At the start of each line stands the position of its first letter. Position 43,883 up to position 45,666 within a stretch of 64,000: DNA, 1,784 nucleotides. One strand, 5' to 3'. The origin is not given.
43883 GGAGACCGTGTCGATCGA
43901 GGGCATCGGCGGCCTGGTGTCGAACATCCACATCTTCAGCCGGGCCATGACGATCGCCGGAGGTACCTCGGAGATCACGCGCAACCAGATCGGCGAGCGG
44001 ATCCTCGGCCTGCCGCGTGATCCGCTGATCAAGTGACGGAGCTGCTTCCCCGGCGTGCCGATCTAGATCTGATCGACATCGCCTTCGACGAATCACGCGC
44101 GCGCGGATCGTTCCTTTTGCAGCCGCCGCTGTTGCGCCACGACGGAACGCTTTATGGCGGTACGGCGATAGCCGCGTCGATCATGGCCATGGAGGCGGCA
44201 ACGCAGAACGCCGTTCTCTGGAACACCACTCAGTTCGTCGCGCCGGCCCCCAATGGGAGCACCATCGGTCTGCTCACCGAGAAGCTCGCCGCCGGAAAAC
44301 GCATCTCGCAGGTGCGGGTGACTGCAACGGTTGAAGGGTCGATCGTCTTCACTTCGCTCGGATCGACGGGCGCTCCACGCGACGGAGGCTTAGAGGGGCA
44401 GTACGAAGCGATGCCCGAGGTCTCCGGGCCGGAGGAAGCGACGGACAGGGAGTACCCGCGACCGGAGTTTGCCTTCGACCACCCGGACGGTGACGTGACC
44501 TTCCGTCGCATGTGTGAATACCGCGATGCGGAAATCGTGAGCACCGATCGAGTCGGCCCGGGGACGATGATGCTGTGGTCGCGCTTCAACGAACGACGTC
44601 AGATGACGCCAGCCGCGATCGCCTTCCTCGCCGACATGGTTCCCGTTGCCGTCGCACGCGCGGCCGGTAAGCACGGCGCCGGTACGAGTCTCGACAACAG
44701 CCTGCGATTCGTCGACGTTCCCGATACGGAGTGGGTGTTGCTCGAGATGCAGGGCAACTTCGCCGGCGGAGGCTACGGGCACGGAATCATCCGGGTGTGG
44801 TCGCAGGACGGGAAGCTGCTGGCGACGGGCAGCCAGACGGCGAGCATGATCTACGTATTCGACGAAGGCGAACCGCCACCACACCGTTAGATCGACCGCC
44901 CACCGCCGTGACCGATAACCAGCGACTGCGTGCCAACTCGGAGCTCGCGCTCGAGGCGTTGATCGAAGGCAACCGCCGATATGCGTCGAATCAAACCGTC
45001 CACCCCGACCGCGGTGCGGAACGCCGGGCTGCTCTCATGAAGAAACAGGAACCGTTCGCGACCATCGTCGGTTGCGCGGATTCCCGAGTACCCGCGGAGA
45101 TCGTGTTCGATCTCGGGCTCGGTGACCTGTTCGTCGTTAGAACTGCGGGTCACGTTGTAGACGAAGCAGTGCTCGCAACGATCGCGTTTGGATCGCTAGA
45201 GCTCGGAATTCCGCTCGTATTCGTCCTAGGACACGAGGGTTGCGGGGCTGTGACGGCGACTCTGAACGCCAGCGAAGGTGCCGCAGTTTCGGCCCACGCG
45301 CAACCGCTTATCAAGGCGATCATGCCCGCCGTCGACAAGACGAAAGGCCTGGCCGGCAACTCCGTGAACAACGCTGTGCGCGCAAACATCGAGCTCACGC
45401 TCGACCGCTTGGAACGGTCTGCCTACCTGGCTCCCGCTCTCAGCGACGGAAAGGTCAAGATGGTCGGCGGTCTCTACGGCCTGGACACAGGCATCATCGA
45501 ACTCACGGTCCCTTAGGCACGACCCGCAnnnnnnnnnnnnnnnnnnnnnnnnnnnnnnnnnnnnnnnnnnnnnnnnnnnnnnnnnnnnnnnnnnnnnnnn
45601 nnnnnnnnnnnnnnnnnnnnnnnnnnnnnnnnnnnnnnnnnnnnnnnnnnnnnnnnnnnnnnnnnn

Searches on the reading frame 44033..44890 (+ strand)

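Call 50: search_protein_families(library=pfam, proteins=[window:44033-44890:+], max_evalue=0.00001)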
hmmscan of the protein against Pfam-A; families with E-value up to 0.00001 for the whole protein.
window:44033-44890:+ (285 aa): 2 families
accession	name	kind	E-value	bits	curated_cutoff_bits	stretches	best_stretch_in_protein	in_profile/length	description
PF20789.3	4HBT_3C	-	1.1e-22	81.1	24.1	1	148-270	9-138/140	Acyl-CoA thioesterase C-terminal domain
PF13622.12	4HBT_3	-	1.2e-08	35.5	24.3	1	38-111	9-81/83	Acyl-CoA thioesterase N-terminal domain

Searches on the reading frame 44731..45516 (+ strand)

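Call 50: search_protein_families(library=pfam, proteins=[window:44731-45516:+], max_evalue=0.00001)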
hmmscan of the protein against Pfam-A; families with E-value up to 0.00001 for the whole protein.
window:44731-45516:+ (261 aa): 1 family
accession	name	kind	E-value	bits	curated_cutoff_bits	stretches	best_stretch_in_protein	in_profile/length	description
PF00484.24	Pro_CA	-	8.1e-34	117.6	25.7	1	110-255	1-155/156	Carbonic anhydrase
